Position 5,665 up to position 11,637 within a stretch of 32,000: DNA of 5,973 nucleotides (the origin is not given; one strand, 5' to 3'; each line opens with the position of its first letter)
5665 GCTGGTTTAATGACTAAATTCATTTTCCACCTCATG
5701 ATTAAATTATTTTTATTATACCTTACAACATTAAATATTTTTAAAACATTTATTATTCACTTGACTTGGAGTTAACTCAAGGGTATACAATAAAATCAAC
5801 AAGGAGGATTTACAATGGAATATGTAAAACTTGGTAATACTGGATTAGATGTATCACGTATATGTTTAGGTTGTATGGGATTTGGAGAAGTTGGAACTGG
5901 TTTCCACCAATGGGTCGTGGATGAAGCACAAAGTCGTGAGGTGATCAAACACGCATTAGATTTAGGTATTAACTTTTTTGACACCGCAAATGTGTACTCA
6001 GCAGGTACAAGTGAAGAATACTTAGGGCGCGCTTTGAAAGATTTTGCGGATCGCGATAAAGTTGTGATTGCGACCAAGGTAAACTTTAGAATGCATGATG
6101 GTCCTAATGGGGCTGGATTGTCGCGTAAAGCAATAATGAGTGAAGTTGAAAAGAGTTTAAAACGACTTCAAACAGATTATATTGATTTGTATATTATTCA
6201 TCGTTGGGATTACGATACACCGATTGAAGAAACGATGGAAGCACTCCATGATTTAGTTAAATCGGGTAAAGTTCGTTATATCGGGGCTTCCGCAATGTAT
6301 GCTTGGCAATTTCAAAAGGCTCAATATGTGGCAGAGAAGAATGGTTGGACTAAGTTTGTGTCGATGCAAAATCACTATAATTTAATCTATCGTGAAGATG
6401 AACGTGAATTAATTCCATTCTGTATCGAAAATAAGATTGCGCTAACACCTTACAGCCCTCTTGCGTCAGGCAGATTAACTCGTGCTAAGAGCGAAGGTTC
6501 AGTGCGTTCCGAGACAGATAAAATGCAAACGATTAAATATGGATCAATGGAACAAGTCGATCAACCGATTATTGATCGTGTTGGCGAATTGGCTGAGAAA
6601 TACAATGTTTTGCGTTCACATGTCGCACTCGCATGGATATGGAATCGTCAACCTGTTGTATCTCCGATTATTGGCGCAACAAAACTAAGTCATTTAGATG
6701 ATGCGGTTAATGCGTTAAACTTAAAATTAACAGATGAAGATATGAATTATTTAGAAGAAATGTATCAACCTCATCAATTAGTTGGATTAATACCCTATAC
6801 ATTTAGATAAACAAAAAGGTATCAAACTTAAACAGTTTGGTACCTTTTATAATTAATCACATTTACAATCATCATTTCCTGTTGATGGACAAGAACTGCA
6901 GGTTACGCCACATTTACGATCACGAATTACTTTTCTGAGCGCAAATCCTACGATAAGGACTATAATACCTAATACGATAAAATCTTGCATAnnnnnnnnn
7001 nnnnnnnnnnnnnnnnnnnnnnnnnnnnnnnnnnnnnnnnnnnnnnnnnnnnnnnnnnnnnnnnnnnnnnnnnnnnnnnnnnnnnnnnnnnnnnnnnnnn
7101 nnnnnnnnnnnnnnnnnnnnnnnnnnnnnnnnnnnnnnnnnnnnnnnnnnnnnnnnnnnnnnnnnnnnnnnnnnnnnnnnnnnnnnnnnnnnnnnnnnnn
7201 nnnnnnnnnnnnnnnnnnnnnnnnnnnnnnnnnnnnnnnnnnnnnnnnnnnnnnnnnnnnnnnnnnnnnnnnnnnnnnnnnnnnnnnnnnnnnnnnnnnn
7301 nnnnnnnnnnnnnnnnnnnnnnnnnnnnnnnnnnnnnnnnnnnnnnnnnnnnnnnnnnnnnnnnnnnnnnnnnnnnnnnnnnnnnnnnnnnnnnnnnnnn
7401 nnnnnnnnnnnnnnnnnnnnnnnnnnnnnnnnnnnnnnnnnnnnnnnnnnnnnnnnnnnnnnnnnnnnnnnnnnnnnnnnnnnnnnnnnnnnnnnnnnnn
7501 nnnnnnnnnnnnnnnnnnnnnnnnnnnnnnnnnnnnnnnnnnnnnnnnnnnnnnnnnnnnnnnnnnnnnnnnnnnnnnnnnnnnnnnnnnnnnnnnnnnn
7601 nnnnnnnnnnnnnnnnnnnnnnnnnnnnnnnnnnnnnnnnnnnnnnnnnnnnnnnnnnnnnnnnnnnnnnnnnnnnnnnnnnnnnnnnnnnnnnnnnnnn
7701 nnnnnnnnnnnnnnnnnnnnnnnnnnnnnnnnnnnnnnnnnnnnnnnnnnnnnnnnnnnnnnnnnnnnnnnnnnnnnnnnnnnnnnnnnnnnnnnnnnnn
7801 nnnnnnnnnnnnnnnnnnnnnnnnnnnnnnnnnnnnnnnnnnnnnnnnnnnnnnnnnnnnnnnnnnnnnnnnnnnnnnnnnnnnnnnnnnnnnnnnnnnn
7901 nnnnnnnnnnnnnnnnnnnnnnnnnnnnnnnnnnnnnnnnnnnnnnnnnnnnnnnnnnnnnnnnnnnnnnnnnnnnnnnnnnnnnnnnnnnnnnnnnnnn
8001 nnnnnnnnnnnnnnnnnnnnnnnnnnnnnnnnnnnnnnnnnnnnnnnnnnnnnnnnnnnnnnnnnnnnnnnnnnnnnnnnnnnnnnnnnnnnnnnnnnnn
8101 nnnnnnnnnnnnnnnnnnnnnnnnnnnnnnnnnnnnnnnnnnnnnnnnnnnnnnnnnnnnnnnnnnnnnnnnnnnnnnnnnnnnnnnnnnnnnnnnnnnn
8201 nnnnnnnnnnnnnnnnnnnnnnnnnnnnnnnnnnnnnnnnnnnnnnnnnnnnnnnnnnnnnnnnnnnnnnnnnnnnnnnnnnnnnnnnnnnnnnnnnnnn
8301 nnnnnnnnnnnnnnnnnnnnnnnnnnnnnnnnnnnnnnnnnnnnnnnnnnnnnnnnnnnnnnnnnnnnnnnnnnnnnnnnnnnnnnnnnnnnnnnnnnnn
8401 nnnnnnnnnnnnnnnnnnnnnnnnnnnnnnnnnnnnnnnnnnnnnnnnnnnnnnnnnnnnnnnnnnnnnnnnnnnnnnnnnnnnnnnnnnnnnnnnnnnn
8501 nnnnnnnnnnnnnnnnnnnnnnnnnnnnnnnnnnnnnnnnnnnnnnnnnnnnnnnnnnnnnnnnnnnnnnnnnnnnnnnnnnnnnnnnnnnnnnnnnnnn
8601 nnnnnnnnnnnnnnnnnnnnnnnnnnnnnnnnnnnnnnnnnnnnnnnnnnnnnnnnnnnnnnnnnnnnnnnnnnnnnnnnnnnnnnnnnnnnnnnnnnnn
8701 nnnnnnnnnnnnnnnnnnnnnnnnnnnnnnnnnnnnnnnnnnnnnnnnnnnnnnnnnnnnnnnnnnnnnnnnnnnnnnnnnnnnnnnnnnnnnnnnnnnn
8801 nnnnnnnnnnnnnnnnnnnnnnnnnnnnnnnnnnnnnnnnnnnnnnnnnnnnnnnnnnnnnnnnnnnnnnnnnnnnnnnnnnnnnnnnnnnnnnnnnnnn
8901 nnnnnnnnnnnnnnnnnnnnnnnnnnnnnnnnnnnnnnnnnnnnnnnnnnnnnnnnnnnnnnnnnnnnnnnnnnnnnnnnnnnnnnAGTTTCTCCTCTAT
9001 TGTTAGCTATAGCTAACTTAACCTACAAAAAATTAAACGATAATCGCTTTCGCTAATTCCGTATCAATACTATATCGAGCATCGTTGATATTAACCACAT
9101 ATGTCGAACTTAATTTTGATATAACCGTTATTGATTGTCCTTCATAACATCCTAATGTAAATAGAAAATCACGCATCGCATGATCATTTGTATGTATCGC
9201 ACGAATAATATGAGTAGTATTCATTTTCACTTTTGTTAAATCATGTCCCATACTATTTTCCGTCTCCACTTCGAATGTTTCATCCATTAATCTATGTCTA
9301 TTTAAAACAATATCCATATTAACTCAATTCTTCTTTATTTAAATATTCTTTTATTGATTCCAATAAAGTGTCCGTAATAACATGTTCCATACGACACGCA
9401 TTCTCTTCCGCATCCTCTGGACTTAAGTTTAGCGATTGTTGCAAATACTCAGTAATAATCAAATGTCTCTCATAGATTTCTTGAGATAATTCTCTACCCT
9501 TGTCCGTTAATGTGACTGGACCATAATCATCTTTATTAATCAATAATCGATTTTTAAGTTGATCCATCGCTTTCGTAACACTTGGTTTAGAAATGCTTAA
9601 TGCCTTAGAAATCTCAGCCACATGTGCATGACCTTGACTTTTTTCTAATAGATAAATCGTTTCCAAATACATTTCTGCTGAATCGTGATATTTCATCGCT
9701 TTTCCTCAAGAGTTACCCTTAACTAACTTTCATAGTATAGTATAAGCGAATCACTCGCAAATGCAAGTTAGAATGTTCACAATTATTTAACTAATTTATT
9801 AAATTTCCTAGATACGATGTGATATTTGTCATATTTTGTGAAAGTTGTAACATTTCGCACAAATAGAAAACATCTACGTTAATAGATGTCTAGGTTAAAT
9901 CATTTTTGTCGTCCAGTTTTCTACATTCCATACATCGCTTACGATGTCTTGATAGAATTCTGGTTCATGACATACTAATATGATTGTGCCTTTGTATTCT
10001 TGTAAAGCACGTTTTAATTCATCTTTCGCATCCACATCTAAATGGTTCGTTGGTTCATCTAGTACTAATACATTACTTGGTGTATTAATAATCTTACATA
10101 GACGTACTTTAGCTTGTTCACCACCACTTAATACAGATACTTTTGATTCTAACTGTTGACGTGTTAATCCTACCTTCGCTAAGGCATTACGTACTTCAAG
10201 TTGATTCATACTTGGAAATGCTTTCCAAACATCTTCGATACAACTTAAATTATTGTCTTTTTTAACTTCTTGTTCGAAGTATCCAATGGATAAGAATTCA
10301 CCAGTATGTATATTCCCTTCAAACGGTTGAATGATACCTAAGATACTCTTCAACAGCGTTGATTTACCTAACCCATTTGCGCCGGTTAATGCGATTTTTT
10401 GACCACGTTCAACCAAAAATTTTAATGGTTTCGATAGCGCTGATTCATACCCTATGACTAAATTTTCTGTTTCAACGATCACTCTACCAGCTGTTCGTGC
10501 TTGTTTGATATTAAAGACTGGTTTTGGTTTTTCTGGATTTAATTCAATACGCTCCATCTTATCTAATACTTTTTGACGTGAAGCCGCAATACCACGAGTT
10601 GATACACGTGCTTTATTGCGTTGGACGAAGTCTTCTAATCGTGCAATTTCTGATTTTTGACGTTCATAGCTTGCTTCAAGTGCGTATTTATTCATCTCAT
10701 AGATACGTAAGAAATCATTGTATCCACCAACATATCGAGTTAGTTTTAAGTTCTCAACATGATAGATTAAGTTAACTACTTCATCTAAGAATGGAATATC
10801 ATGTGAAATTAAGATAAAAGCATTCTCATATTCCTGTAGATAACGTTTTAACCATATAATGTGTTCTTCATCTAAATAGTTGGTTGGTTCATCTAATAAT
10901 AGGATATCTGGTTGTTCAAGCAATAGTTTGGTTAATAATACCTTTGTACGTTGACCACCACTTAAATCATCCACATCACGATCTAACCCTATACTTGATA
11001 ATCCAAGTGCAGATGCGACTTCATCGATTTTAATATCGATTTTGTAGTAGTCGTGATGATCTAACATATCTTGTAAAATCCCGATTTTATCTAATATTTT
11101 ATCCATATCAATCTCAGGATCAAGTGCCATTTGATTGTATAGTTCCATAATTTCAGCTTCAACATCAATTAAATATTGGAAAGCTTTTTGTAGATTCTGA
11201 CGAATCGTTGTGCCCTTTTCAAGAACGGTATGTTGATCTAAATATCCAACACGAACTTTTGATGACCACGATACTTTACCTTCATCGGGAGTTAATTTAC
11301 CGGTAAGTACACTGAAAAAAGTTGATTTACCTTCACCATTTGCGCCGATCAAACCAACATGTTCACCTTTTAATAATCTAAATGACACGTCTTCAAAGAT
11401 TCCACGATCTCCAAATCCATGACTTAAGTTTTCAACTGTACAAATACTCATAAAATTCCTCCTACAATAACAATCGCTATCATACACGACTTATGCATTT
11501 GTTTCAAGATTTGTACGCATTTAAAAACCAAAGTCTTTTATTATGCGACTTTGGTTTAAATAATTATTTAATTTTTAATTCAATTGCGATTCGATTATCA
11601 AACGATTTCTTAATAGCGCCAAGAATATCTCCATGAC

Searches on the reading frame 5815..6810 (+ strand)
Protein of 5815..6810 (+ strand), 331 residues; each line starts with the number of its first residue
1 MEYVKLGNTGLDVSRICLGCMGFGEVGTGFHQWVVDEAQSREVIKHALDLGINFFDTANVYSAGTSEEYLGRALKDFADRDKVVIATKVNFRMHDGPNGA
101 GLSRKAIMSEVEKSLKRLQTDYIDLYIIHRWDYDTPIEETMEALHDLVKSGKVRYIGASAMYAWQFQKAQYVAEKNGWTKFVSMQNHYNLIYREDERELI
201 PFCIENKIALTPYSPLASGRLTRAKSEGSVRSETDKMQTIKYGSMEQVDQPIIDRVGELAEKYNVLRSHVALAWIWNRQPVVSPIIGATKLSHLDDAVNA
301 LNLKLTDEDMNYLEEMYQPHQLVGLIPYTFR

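Call 13: search_protein_families(library=pfam, proteins=[window:5815-6810:+], max_evalue=0.00001)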
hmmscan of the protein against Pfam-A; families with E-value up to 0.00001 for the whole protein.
window:5815-6810:+ (331 aa): 1 family
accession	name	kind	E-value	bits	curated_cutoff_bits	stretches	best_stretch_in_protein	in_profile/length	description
PF00248.27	Aldo_ket_red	-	2.7e-85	286.4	24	1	16-317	2-290/291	Aldo/keto reductase family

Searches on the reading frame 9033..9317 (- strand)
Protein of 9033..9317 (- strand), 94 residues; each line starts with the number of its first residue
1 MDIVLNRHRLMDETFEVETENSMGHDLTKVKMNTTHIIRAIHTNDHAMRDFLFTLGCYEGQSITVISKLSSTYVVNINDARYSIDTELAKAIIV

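Call 3: search_protein_families(library=pfam, proteins=[window:9033-9317:-], max_evalue=0.1)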
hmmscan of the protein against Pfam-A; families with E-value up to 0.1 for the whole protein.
window:9033-9317:- (94 aa): 2 families
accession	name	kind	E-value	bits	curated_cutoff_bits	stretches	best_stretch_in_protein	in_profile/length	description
PF04023.20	FeoA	-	4.1e-11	43.2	23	1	27-94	3-72/74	FeoA domain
PF25106.1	VWA_4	-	0.0092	16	27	1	15-53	4-42/169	von Willebrand factor A domain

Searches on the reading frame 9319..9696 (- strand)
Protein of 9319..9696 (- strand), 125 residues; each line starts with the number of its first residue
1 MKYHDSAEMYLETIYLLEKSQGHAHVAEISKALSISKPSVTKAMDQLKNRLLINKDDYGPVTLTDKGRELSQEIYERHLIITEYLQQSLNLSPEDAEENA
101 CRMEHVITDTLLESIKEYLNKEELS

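Call 3: search_protein_families(library=pfam, proteins=[window:9319-9696:-], max_evalue=0.1)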
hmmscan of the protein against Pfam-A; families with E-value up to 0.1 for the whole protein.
window:9319-9696:- (125 aa): 21 families
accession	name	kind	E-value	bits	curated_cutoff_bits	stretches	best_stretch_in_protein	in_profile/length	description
PF02742.21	Fe_dep_repr_C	-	8.7e-17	61.3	27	1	64-121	1-58/70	Iron dependent repressor, metal binding and dimerisation domain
PF01325.25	Fe_dep_repress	-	7.6e-12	45.7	26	1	5-49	4-48/60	Iron dependent repressor, N-terminal DNA binding domain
PF24409.1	wHTH-PRTase_assc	-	1.6e-05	25.3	27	1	16-73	4-57/83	wHTH-PRTase associated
PF14947.12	HTH_45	-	0.00029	21.2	25.5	1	17-78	12-73/77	Winged helix-turn-helix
PF07106.19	TBPIP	-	0.00086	19.6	22.8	1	32-59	28-54/62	TBPIP/Hop2 winged helix domain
PF12802.13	MarR_2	-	0.0012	19.4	27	1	13-50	10-47/61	MarR family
PF01978.25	TrmB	-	0.0039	17.5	25.6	1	15-56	16-55/68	Sugar-specific transcriptional regulator TrmB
PF01047.28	MarR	-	0.0043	17.4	24.6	1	21-53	15-47/59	MarR family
PF14338.12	Mrr_N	-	0.0052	17.3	29.5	0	43-72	57-86/87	Mrr N-terminal domain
PF08279.18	HTH_11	-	0.013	15.8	25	1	14-51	6-43/55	HTH domain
PF02082.26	Rrf2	-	0.019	15.5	30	1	15-55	14-55/132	Iron-dependent Transcriptional regulator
PF24034.1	DUF7343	-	0.02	15.2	27.6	1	14-59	9-54/62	Domain of unknown function (DUF7343)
PF01638.23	HxlR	-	0.023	15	20.8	1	16-87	11-89/91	HxlR-like helix-turn-helix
PF13545.12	HTH_Crp_2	-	0.028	14.8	27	1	27-66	26-64/70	Crp-like helix-turn-helix domain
PF00126.33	HTH_1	-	0.034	14.5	26.6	1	24-68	14-60/60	Bacterial regulatory helix-turn-helix protein, lysR family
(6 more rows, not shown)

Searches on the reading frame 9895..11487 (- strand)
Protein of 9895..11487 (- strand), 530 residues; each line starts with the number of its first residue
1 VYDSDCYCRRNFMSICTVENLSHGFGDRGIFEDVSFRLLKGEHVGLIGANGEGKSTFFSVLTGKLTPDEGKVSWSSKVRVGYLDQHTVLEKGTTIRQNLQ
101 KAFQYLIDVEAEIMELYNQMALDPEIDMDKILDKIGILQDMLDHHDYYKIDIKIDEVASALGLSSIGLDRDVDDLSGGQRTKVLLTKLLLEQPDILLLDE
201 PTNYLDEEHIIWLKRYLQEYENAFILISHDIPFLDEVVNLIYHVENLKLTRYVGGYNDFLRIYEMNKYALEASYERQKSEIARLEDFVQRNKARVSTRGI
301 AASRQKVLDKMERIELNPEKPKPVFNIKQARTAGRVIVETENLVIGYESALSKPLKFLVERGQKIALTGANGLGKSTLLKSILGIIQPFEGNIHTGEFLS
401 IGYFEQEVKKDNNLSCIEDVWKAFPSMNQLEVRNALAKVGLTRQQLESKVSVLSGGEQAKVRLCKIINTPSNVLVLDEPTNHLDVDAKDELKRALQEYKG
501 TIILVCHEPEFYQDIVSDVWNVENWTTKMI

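Call 3: search_protein_families(library=pfam, proteins=[window:9895-11487:-], max_evalue=0.1)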
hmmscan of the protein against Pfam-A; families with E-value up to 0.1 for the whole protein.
window:9895-11487:- (530 aa): 28 families (the best 25 are shown)
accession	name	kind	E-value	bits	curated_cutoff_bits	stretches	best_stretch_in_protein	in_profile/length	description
PF00005.33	ABC_tran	-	4.7e-52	176.7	25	2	32-203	2-137/137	ABC transporter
PF12848.13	ABC_tran_Xtn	-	3.9e-20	72.2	25.9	1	243-324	2-82/85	ABC transporter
PF13304.12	AAA_21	-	5.4e-13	50.1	27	2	366-387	3-24/304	AAA domain, putative AbiEii toxin, Type IV TA system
PF02463.25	SMC_N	-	1.7e-10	41.2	40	1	113-240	123-208/220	RecF/RecN/SMC N terminal domain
PF13555.12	AAA_29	-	6.2e-07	29.5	27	1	361-386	22-46/61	P-loop containing region of AAA domain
PF03193.22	RsgA_GTPase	-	5e-05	23.6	30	0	355-384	100-128/174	RsgA GTPase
PF01926.29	MMR_HSR1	-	0.00024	21.7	21.9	0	43-64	1-22/113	50S ribosome-binding GTPase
PF00350.29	Dynamin_N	-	0.0013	19.2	27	1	365-431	1-69/168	Dynamin family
PF03308.22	MeaB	-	0.0014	18.1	23.1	0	30-70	22-62/273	Methylmalonyl Co-A mutase-associated GTPase MeaB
PF13481.12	AAA_25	-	0.0029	17.7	27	0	358-379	29-50/195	AAA domain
PF25199.1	nSTAND_NTPase5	-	0.0037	17.5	34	0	43-75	43-76/145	Novel STAND NTPase 5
PF20720.3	nSTAND3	-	0.0038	17.4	27.2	0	360-383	15-38/155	Novel STAND NTPase 3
PF13558.12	SbcC_Walker_B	-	0.0061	17.2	27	0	141-208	3-79/90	SbcC/RAD50-like, Walker B motif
PF13521.12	AAA_28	-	0.0067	17.1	27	0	364-382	1-19/164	AAA domain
PF00910.28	RNA_helicase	-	0.0068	17.3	21.5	0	46-85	3-46/105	RNA helicase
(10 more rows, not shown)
